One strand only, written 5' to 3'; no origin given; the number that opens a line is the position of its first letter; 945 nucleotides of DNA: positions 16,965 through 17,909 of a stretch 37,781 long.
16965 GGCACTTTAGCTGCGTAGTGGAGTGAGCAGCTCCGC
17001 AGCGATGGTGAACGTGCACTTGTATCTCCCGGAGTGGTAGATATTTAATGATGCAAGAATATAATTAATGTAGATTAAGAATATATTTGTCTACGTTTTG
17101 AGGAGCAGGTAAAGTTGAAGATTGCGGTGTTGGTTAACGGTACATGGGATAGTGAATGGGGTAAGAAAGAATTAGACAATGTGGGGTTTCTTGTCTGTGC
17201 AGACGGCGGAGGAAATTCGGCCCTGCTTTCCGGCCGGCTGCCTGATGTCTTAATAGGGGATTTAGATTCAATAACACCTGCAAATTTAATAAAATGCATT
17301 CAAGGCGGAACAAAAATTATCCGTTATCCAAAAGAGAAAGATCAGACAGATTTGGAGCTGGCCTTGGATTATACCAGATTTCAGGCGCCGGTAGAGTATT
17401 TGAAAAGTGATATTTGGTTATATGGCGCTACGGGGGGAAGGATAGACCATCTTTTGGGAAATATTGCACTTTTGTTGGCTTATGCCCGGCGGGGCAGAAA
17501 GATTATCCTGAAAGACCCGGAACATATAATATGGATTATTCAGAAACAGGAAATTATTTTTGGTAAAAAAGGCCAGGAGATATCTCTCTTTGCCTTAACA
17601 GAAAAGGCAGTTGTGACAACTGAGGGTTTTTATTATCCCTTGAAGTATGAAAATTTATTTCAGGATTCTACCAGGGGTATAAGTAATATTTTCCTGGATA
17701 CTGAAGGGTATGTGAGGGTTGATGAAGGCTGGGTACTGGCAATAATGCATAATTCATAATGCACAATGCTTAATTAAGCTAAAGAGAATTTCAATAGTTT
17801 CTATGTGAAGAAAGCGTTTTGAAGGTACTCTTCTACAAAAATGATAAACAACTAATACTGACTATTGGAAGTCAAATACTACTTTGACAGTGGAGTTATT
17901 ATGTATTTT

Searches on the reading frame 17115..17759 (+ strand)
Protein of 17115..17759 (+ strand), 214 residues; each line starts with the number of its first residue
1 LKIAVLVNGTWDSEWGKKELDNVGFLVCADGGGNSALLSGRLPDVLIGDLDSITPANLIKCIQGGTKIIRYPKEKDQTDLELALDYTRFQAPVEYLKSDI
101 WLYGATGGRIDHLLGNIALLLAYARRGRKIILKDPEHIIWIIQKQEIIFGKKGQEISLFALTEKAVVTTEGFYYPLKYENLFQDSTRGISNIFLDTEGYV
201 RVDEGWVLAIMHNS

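Call 14: find_encoding_contigs(protein=window:17115-17759:+, flank=10000, max_places=10)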
Protein window:17115-17759:+ (214 aa): 3 contigs read that carry it; 2 places shown.
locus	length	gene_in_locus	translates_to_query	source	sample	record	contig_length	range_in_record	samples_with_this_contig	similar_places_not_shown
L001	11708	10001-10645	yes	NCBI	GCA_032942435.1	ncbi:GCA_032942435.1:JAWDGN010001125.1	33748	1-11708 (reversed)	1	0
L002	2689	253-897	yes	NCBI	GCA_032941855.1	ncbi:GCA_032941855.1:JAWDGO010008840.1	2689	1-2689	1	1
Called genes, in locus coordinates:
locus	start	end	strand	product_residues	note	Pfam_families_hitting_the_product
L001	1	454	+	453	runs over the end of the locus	PF01029:NusB, PF22458:RsmF-B_ferredox, PF01189:Methyltr_RsmB-F, PF13847:Methyltransf_31 (weak)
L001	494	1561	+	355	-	PF21016:RlmN_N, PF04055:Radical_SAM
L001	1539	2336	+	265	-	PF12401:FhaA_N, PF16697:Yop-YscD_cpl, PF00498:FHA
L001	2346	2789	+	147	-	PF16697:Yop-YscD_cpl, PF00498:FHA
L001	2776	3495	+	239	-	PF00481:PP2C, PF13672:PP2C_2, PF07228:SpoIIE (weak)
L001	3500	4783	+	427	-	PF01098:FTSW_RODA_SPOVE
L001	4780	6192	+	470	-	PF21922:PBP_dimer_2, PF00905:Transpeptidase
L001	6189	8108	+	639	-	PF00069:Pkinase, PF07714:PK_Tyr_Ser-Thr, PF01636:APH (faint), PF03109:ABC1 (weak), PF03793:PASTA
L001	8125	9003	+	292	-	PF16745:RsgA_N, PF03193:RsgA_GTPase, PF01926:MMR_HSR1 (weak)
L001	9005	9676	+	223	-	PF00834:Ribul_P_3_epim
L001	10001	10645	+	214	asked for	PF04263:TPK_catalytic, PF04265:TPK_B1_binding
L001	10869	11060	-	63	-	PF00830:Ribosomal_L28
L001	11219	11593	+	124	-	PF03780:Asp23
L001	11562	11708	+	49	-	?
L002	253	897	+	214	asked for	PF04263:TPK_catalytic, PF04265:TPK_B1_binding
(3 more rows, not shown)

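Call 29: find_homologous_proteins(query=window:17115-17759:+, max_evalue=1e-20)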
Query window:17115-17759:+ (214 aa): 688 proteins with E <= 1e-20 among 1257 candidates; the best 120 are listed.
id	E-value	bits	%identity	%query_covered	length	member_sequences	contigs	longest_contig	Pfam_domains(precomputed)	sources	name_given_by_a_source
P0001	1.2e-139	481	100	100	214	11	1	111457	PF04265.20,PF04263.22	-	-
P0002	7.7e-119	413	86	100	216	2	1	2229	PF04265.20,PF04263.22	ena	-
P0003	1.4e-117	409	85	100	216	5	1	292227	PF04265.20,PF04263.22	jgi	jgi:thiamine pyrophosphokinase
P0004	2.8e-117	408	85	100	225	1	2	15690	PF04265.20,PF04263.22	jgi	jgi:thiamine pyrophosphokinase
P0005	4.1e-117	407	85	100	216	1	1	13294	PF04265.20,PF04263.22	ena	-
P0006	4.2e-117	407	84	100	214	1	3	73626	PF04265.20,PF04263.22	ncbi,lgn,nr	ncbi:MAG: thiamine diphosphokinase [Desulfitobacteriaceae bacterium]|nr:thiamine diphosphokinase [De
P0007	7.0e-109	380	78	100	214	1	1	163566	PF04265.20,PF04263.22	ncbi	ncbi:MAG: thiamine diphosphokinase [Desulfitobacteriaceae bacterium]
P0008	5.0e-107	374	78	99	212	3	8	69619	PF04265.20,PF04263.22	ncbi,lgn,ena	-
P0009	2.0e-106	372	76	100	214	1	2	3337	PF04265.20,PF04263.22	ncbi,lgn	ncbi:MAG: thiamine diphosphokinase [Desulfitobacteriaceae bacterium]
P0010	4.3e-104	365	76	100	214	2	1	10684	PF04265.20,PF04263.22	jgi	-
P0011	1.3e-102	360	77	98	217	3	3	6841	PF04265.20,PF04263.22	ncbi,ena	-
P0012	3.4e-101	355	73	100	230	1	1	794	PF04265.20,PF04263.22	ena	-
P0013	5.4e-82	292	66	100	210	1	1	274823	PF04265.20,PF04263.22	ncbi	ncbi:MAG: thiamine diphosphokinase [Desulfitobacteriaceae bacterium]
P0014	8.3e-79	282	60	100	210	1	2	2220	PF04265.20,PF04263.22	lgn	-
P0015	1.7e-78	281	63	99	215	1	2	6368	PF04265.20,PF04263.22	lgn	-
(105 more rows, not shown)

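Call 31: find_encoding_contigs(protein=P0003, flank=10000, max_places=4)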
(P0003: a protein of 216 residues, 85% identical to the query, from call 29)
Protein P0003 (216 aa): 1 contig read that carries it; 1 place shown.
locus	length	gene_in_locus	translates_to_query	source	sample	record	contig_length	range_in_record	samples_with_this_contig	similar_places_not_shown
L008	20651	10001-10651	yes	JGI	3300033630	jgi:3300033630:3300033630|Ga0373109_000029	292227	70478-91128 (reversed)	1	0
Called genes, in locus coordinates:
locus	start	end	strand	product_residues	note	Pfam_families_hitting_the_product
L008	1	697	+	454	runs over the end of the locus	PF01029:NusB, PF22458:RsmF-B_ferredox, PF01189:Methyltr_RsmB-F, PF13847:Methyltransf_31 (weak)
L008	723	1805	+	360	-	PF21016:RlmN_N, PF04055:Radical_SAM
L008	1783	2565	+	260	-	PF12401:FhaA_N, PF16697:Yop-YscD_cpl, PF00498:FHA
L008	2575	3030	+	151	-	PF16697:Yop-YscD_cpl, PF00498:FHA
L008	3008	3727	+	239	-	PF00481:PP2C, PF13672:PP2C_2, PF07228:SpoIIE (faint)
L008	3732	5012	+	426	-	PF01098:FTSW_RODA_SPOVE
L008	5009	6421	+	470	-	PF21922:PBP_dimer_2 (weak), PF00905:Transpeptidase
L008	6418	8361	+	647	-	PF00069:Pkinase, PF07714:PK_Tyr_Ser-Thr, PF01636:APH (faint), PF03109:ABC1, PF03793:PASTA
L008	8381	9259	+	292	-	PF16745:RsgA_N, PF03193:RsgA_GTPase, PF01926:MMR_HSR1 (weak)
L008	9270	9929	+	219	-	PF00834:Ribul_P_3_epim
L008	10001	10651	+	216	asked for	PF04263:TPK_catalytic, PF04265:TPK_B1_binding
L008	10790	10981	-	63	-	PF00830:Ribosomal_L28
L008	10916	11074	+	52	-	-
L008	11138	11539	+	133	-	PF03780:Asp23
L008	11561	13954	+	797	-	PF17191:RecG_wedge, PF00270:DEAD, PF04851:ResIII, PF00271:Helicase_C, PF19833:RecG_dom3_C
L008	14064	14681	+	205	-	PF03602:Cons_hypoth95, PF05175:MTS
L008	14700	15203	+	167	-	-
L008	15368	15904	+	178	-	PF02620:YceD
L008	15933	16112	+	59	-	PF01783:Ribosomal_L32p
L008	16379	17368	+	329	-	PF02504:FA_synthesis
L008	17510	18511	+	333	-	PF00108:Thiolase_N (faint), PF08545:ACP_syn_III, PF08541:ACP_syn_III_C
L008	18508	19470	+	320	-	PF00478:IMPDH (weak), PF03060:NMO, PF00977:His_biosynth (faint), PF01070:FMN_dh (weak)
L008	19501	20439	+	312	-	PF00698:Acyl_transf_1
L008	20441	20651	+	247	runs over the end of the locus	PF00106:adh_short, PF08659:KR, PF13561:adh_short_C2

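Call 32: find_encoding_contigs(protein=P0006, flank=10000, max_places=4)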
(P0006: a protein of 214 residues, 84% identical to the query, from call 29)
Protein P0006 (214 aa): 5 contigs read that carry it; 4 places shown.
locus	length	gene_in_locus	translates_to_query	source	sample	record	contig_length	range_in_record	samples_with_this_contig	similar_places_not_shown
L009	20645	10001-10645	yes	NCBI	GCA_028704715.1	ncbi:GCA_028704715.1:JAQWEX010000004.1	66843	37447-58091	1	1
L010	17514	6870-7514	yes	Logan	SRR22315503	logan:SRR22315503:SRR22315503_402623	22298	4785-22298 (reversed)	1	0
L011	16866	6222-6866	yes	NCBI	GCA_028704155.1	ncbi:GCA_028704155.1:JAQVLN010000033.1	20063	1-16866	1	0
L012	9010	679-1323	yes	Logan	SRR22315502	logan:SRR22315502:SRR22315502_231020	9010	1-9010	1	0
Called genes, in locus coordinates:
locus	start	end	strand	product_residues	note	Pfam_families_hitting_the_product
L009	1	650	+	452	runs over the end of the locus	PF01029:NusB, PF22458:RsmF-B_ferredox, PF01728:FtsJ (faint), PF01189:Methyltr_RsmB-F, PF13847:Methyltransf_31 (weak)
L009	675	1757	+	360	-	PF21016:RlmN_N, PF04055:Radical_SAM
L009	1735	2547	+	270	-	PF12401:FhaA_N, PF16697:Yop-YscD_cpl, PF00498:FHA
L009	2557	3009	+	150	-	PF16697:Yop-YscD_cpl, PF00498:FHA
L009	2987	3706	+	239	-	PF00481:PP2C, PF13672:PP2C_2, PF07228:SpoIIE (faint)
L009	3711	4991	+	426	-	PF01098:FTSW_RODA_SPOVE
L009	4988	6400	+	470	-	PF21922:PBP_dimer_2, PF00905:Transpeptidase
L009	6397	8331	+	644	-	PF00069:Pkinase, PF07714:PK_Tyr_Ser-Thr, PF01636:APH (faint), PF03109:ABC1 (weak), PF03793:PASTA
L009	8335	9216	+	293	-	PF16745:RsgA_N, PF01926:MMR_HSR1 (faint), PF03193:RsgA_GTPase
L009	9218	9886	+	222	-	PF00834:Ribul_P_3_epim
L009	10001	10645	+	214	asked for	PF04263:TPK_catalytic, PF04265:TPK_B1_binding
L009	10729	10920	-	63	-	PF00830:Ribosomal_L28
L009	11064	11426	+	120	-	PF03780:Asp23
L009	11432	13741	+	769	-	PF17191:RecG_wedge, PF01336:tRNA_anti-codon, PF00270:DEAD, PF04851:ResIII, PF22590:Cas3-like_C_2 (faint), PF00271:Helicase_C, PF19833:RecG_dom3_C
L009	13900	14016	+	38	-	-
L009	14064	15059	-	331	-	PF03418:Peptidase_A25, PF06866:DUF1256 (faint), PF03418:Peptidase_A25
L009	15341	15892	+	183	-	PF03602:Cons_hypoth95, PF05175:MTS, PF02005:TRM (weak), PF13847:Methyltransf_31 (weak)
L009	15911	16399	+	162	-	-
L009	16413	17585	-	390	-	PF07670:Gate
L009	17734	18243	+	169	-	PF02620:YceD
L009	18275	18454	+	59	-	PF01783:Ribosomal_L32p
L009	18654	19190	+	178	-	-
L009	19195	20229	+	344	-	PF02504:FA_synthesis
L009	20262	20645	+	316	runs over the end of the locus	PF00478:IMPDH (weak), PF03060:NMO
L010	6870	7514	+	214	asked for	PF04263:TPK_catalytic, PF04265:TPK_B1_binding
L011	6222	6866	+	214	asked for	PF04263:TPK_catalytic, PF04265:TPK_B1_binding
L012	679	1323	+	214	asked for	PF04263:TPK_catalytic, PF04265:TPK_B1_binding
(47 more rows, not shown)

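Call 46: list_cluster_members(proteins=[P0001])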
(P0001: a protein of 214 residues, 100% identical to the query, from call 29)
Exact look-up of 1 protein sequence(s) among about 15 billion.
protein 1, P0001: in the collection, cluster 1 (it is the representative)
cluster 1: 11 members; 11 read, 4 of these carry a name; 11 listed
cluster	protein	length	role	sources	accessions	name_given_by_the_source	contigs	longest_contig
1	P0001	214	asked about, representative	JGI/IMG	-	-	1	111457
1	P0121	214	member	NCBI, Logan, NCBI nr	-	-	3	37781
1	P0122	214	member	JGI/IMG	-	thiamine pyrophosphokinase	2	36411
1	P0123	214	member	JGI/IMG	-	thiamine pyrophosphokinase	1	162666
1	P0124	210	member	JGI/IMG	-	thiamine pyrophosphokinase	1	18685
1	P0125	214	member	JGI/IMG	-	thiamine pyrophosphokinase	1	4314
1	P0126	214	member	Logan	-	-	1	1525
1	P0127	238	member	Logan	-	-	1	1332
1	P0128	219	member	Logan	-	-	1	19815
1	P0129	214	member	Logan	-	-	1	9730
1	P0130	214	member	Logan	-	-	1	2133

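Call 48: find_encoding_contigs(protein=P0123, flank=10000, max_places=3)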
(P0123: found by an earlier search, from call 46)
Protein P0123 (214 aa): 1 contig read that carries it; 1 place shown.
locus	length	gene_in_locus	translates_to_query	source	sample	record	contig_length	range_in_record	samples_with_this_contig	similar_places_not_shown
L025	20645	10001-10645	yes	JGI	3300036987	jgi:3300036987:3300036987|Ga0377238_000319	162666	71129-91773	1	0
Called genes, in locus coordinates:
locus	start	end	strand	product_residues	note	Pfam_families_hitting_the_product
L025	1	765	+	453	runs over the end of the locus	PF01029:NusB, PF22458:RsmF-B_ferredox, PF01189:Methyltr_RsmB-F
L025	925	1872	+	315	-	PF04055:Radical_SAM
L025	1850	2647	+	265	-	PF12401:FhaA_N, PF16697:Yop-YscD_cpl, PF00498:FHA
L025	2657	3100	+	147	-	PF16697:Yop-YscD_cpl, PF00498:FHA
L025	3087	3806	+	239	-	PF00481:PP2C, PF13672:PP2C_2, PF07228:SpoIIE (faint)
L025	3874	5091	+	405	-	PF01098:FTSW_RODA_SPOVE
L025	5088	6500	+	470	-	PF21922:PBP_dimer_2, PF00905:Transpeptidase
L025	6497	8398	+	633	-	PF00069:Pkinase, PF07714:PK_Tyr_Ser-Thr, PF03109:ABC1 (weak), PF03793:PASTA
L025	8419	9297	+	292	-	PF16745:RsgA_N, PF03193:RsgA_GTPase, PF01926:MMR_HSR1 (weak)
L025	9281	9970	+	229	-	PF00215:OMPdecase (faint), PF00834:Ribul_P_3_epim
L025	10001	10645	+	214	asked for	PF04263:TPK_catalytic, PF04265:TPK_B1_binding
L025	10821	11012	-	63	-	PF00830:Ribosomal_L28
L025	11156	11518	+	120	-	PF03780:Asp23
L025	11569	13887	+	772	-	PF17191:RecG_wedge, PF01336:tRNA_anti-codon, PF00270:DEAD, PF04851:ResIII, PF22590:Cas3-like_C_2 (faint), PF00271:Helicase_C, PF19833:RecG_dom3_C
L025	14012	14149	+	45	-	PF00269:SASP (weak)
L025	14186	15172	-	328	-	PF03418:Peptidase_A25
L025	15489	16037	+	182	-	PF03602:Cons_hypoth95, PF05175:MTS, PF02005:TRM (weak), PF13847:Methyltransf_31 (weak), PF13649:Methyltransf_25 (weak)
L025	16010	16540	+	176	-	-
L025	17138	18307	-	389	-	PF07670:Gate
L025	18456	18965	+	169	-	PF02620:YceD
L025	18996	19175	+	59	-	PF01783:Ribosomal_L32p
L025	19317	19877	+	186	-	-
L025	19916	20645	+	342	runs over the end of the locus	PF02504:FA_synthesis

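Call 49: find_encoding_contigs(protein=P0124, flank=10000, max_places=3)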
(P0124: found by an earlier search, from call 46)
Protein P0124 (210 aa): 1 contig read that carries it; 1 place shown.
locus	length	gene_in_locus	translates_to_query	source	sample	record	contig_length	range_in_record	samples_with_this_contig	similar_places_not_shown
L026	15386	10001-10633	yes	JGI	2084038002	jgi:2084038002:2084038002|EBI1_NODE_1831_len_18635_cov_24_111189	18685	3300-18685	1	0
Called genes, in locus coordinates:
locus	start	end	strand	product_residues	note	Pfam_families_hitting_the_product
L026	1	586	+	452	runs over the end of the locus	PF01029:NusB, PF22458:RsmF-B_ferredox, PF01189:Methyltr_RsmB-F, PF13847:Methyltransf_31 (weak)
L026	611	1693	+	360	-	PF21016:RlmN_N, PF04055:Radical_SAM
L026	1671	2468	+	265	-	PF12401:FhaA_N, PF16697:Yop-YscD_cpl, PF00498:FHA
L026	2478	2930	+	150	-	PF16697:Yop-YscD_cpl, PF00498:FHA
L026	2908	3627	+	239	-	PF00481:PP2C, PF13672:PP2C_2, PF07228:SpoIIE (weak)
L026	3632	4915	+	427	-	PF01098:FTSW_RODA_SPOVE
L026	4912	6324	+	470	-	PF21922:PBP_dimer_2, PF00905:Transpeptidase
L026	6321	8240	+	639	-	PF00069:Pkinase, PF07714:PK_Tyr_Ser-Thr, PF01636:APH (faint), PF03109:ABC1 (weak), PF03793:PASTA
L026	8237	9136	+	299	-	PF16745:RsgA_N, PF03193:RsgA_GTPase, PF01926:MMR_HSR1 (weak)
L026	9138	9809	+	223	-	PF00834:Ribul_P_3_epim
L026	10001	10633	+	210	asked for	PF04263:TPK_catalytic, PF04265:TPK_B1_binding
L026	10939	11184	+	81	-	-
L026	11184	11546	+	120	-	PF03780:Asp23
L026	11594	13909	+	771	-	PF17191:RecG_wedge, PF01336:tRNA_anti-codon (weak), PF00270:DEAD, PF04851:ResIII, PF00271:Helicase_C, PF22590:Cas3-like_C_2 (weak), PF19833:RecG_dom3_C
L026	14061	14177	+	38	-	PF00269:SASP (weak)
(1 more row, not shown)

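Call 50: find_encoding_contigs(protein=P0129, flank=10000, max_places=3)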
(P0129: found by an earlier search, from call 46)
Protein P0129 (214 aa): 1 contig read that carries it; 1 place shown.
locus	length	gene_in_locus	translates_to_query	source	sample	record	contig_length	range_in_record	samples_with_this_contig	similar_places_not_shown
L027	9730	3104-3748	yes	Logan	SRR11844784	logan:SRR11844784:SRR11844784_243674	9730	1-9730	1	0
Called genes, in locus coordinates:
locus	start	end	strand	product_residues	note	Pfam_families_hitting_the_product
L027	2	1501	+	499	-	?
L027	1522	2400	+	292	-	PF16745:RsgA_N, PF03193:RsgA_GTPase, PF01926:MMR_HSR1 (weak)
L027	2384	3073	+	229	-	PF00215:OMPdecase (faint), PF00834:Ribul_P_3_epim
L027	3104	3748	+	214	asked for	PF04263:TPK_catalytic, PF04265:TPK_B1_binding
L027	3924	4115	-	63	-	PF00830:Ribosomal_L28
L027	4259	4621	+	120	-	PF03780:Asp23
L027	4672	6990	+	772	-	PF17191:RecG_wedge, PF01336:tRNA_anti-codon, PF00270:DEAD, PF04851:ResIII, PF22590:Cas3-like_C_2 (faint), PF00271:Helicase_C, PF19833:RecG_dom3_C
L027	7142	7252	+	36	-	PF00269:SASP (weak)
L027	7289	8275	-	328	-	PF03418:Peptidase_A25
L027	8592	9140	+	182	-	PF03602:Cons_hypoth95, PF05175:MTS, PF02005:TRM (weak), PF13847:Methyltransf_31 (weak), PF13649:Methyltransf_25 (weak)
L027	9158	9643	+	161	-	-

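Call 63: find_encoding_contigs(protein=P0122, flank=10000, max_places=3)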
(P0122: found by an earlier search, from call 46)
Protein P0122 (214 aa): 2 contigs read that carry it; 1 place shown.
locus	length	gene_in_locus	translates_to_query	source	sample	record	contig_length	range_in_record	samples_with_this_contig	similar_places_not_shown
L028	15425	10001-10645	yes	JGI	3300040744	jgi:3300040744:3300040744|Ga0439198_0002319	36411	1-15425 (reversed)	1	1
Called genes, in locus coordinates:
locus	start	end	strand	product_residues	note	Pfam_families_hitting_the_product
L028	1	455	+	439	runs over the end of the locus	-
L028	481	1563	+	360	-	PF21016:RlmN_N, PF04055:Radical_SAM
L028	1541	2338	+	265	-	PF12401:FhaA_N, PF16697:Yop-YscD_cpl, PF00498:FHA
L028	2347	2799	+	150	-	PF16697:Yop-YscD_cpl, PF00498:FHA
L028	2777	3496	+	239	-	PF00481:PP2C, PF13672:PP2C_2, PF07228:SpoIIE (weak)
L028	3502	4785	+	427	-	PF01098:FTSW_RODA_SPOVE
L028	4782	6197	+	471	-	PF21922:PBP_dimer_2, PF00905:Transpeptidase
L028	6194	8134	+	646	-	PF00069:Pkinase, PF07714:PK_Tyr_Ser-Thr, PF01636:APH (faint), PF03109:ABC1 (weak), PF03793:PASTA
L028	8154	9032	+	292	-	PF16745:RsgA_N, PF03193:RsgA_GTPase, PF01926:MMR_HSR1 (weak)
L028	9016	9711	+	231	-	PF00834:Ribul_P_3_epim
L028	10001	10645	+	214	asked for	PF04263:TPK_catalytic, PF04265:TPK_B1_binding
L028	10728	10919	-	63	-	PF00830:Ribosomal_L28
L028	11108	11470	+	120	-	PF03780:Asp23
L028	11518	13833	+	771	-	PF17191:RecG_wedge, PF01336:tRNA_anti-codon, PF00270:DEAD, PF04851:ResIII, PF22590:Cas3-like_C_2 (faint), PF00271:Helicase_C, PF19833:RecG_dom3_C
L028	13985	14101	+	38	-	PF00269:SASP (weak)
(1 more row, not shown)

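Call 64: find_encoding_contigs(protein=P0128, flank=10000, max_places=3)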
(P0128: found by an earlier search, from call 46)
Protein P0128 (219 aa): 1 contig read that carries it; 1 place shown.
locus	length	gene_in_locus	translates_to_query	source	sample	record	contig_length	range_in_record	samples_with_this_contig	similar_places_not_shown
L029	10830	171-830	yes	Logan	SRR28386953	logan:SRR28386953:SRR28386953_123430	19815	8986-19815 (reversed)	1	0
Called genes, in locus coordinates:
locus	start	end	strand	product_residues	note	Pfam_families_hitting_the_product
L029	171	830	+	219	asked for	PF04263:TPK_catalytic, PF04265:TPK_B1_binding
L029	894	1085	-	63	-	PF00830:Ribosomal_L28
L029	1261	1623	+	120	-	PF03780:Asp23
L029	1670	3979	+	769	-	PF17191:RecG_wedge, PF01336:tRNA_anti-codon (weak), PF00270:DEAD, PF04851:ResIII, PF22590:Cas3-like_C_2 (faint), PF00271:Helicase_C, PF19833:RecG_dom3_C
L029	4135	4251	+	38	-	PF00269:SASP (weak)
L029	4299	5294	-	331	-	PF03418:Peptidase_A25, PF06866:DUF1256 (faint), PF03418:Peptidase_A25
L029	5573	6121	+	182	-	PF03602:Cons_hypoth95, PF05175:MTS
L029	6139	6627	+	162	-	-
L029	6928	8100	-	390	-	PF07670:Gate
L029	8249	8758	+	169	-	PF02620:YceD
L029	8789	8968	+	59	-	PF01783:Ribosomal_L32p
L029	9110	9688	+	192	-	-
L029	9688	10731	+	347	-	PF02504:FA_synthesis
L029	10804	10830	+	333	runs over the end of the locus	PF00108:Thiolase_N (weak), PF08545:ACP_syn_III, PF08541:ACP_syn_III_C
